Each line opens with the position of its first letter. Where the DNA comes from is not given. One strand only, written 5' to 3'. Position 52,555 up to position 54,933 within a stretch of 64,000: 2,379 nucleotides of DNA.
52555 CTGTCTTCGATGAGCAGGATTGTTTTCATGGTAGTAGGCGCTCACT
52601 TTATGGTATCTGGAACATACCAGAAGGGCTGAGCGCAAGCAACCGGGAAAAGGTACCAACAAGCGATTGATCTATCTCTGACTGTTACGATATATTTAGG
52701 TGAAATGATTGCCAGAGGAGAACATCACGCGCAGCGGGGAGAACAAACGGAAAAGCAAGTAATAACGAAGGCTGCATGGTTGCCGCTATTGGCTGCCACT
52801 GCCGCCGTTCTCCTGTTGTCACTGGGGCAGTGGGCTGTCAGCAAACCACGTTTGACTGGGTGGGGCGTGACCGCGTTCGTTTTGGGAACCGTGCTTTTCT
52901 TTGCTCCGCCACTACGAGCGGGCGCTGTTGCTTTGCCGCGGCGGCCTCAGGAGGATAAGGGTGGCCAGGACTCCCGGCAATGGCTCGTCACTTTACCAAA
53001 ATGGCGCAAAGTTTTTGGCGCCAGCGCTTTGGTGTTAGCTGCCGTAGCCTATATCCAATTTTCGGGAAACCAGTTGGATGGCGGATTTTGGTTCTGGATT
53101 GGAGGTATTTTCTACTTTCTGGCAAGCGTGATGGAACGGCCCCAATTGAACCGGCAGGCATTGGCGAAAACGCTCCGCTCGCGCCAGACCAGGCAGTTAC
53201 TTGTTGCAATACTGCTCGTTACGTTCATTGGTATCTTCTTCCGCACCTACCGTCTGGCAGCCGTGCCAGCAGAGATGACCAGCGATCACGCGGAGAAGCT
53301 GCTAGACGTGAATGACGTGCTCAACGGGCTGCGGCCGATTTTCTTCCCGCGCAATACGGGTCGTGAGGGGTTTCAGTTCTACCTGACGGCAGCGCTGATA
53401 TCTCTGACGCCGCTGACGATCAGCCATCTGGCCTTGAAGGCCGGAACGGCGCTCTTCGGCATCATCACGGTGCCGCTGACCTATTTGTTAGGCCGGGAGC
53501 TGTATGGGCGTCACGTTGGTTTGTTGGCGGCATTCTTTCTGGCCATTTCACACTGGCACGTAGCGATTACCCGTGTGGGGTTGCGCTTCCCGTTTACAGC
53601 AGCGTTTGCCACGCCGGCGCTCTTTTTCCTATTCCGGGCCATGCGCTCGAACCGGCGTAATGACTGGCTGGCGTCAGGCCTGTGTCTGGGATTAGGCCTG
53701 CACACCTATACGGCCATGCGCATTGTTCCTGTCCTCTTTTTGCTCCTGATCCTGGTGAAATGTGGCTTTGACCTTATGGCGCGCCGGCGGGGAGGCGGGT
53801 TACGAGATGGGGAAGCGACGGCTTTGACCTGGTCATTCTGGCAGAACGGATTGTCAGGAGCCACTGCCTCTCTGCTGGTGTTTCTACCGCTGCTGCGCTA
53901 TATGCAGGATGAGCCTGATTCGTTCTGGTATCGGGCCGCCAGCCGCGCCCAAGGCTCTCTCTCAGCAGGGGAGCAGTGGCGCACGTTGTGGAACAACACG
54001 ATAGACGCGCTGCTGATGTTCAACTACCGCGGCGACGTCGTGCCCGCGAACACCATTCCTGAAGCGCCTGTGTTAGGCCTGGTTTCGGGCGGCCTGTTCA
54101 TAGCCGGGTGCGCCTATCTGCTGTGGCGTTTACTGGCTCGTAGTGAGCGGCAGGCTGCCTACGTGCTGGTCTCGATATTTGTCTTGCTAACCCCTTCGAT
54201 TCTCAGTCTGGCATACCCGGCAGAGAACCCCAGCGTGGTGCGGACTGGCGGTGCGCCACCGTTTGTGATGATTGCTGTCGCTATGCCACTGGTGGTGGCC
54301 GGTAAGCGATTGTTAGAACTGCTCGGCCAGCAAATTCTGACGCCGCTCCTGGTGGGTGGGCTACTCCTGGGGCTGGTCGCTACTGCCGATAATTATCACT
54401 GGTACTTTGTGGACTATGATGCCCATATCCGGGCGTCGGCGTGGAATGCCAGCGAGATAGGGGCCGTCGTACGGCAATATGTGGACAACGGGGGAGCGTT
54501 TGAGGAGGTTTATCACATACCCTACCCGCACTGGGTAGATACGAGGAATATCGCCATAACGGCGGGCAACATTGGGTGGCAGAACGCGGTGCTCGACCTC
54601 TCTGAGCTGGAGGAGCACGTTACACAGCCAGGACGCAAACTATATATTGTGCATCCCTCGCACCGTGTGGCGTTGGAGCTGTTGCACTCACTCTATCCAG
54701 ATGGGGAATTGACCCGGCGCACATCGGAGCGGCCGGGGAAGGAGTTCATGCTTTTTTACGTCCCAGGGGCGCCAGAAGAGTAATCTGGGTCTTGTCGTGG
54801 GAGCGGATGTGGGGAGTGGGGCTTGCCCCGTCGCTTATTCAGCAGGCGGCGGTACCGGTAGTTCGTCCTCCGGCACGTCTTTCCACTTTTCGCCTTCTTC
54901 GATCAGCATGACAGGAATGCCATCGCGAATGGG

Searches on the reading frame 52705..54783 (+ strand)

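Call 51: search_protein_families(library=pfam, proteins=[window:52705-54783:+], max_evalue=0.00001)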
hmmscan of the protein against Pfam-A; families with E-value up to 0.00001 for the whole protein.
window:52705-54783:+ (692 aa): 2 families
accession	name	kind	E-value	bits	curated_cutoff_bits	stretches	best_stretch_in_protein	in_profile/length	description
PF13231.12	PMT_2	-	3.1e-09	37.7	26.1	1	240-349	20-130/160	Dolichyl-phosphate-mannose-protein mannosyltransferase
PF02366.24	PMT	-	2e-06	28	22.7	1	236-349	77-198/245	Dolichyl-phosphate-mannose-protein mannosyltransferase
